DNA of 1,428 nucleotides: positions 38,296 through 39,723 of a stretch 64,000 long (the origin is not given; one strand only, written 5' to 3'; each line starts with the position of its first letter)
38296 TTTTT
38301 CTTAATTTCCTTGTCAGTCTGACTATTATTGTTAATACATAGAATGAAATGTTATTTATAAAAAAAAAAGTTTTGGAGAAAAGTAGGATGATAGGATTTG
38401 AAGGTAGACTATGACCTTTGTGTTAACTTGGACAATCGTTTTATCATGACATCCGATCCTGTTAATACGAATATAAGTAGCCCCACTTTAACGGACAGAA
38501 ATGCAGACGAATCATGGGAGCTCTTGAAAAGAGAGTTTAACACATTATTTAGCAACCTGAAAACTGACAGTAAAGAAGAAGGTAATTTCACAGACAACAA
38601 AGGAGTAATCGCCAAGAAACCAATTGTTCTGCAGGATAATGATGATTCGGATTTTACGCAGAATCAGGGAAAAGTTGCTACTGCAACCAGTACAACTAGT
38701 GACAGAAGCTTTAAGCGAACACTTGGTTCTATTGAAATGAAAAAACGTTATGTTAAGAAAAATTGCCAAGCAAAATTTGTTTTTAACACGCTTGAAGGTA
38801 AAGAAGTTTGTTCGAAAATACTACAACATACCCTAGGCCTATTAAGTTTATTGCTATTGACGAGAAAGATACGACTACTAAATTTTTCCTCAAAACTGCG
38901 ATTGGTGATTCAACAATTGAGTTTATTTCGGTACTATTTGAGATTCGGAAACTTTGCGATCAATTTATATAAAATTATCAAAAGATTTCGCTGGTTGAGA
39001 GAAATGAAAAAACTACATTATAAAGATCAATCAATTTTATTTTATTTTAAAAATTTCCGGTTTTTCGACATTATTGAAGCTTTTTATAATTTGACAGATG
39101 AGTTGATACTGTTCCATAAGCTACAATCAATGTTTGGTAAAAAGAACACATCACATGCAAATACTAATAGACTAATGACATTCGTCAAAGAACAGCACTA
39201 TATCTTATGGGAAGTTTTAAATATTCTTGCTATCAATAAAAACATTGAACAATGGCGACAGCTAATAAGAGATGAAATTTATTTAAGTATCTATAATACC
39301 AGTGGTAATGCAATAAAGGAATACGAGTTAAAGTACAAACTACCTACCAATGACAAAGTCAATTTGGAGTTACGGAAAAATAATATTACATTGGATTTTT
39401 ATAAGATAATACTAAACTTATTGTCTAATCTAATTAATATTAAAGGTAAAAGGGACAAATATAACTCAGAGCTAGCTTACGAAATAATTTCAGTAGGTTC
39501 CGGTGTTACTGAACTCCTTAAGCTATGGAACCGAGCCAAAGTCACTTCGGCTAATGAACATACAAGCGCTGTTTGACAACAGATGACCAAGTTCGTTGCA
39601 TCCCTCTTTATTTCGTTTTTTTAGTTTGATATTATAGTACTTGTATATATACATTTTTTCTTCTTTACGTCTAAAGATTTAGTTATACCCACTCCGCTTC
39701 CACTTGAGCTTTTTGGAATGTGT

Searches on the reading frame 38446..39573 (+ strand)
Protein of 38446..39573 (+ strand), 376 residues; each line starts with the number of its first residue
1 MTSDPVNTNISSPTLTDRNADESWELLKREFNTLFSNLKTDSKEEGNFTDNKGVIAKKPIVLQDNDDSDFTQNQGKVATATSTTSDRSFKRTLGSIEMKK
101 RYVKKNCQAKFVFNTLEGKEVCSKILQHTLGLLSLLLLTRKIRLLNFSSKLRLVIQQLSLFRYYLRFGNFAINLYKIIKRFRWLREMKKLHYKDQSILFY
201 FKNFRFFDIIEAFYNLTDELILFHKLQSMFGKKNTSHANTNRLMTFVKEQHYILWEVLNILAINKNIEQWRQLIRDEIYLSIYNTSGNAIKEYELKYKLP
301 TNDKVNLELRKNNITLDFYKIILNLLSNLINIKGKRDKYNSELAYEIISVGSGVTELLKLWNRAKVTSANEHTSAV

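Call 43: find_homologous_proteins(query=window:38446-39573:+, max_evalue=1e-40)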
Query seq(376 aa) (376 aa): 7 proteins with E <= 1e-40 among 3827 candidates.
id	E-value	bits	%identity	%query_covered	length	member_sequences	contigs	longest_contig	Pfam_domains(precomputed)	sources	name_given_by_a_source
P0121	3.8e-238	807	99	100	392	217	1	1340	-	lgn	-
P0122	1.2e-159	549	72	100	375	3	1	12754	-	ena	-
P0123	5.8e-113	396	54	100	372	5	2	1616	-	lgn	-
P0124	7.0e-105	369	51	100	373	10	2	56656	-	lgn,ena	-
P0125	5.4e-104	366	51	100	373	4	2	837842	-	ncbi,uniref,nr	ncbi:hypothetical protein GRS66_008134 [Saccharomyces pastorianus]|uniref:Uncharacterized protein n=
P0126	1.0e-103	365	51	100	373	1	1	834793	-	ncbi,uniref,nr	ncbi:hypothetical protein SUVZ_08G2240 [Saccharomyces uvarum]|uniref:Pex27p n=1 Tax=Saccharomyces uv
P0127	1.1e-84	303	59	68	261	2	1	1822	-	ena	-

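Call 44: find_encoding_contigs(protein=P0126, flank=10000, max_places=2)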
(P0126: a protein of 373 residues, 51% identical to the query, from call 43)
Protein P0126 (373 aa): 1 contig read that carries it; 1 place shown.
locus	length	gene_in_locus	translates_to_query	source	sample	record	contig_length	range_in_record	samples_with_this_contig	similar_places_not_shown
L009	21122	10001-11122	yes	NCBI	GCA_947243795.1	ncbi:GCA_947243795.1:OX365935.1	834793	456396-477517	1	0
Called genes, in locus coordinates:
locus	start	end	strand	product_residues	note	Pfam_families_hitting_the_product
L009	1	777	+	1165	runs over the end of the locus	PF08101:Msb1-Mug8_dom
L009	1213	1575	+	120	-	-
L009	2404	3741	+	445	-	PF00150:Cellulase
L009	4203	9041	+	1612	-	PF00176:SNF2-rel_dom, PF00271:Helicase_C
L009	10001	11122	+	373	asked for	-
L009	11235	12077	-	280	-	PF03153:TFIIA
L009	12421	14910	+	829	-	PF12709:Fungal_TACC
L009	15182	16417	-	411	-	PF16881:LIAS_N, PF04055:Radical_SAM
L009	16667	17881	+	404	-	PF00656:Peptidase_C14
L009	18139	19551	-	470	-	-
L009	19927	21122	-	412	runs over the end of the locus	PF08032:SpoU_sub_bind, PF00588:SpoU_methylase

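Call 45: find_encoding_contigs(protein=P0124, flank=10000, max_places=2)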
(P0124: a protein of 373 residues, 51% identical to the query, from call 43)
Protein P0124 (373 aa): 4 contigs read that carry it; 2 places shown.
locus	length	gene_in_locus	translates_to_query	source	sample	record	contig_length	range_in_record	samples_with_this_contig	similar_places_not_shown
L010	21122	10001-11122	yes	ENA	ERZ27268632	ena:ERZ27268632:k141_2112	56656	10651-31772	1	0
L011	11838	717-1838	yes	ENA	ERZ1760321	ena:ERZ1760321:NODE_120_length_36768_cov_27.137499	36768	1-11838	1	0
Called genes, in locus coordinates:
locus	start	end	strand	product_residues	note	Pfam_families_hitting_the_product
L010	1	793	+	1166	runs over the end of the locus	PF08101:Msb1-Mug8_dom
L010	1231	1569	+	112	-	-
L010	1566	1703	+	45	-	-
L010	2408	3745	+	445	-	PF00150:Cellulase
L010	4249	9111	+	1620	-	PF00176:SNF2-rel_dom, PF00271:Helicase_C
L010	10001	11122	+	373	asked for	-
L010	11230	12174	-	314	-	PF03153:TFIIA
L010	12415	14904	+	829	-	PF12709:Fungal_TACC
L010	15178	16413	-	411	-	PF16881:LIAS_N, PF04055:Radical_SAM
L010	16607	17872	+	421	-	PF00656:Peptidase_C14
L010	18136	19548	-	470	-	-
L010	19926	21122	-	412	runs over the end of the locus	PF08032:SpoU_sub_bind, PF00588:SpoU_methylase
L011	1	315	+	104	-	?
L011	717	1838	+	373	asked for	-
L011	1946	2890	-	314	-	PF03153:TFIIA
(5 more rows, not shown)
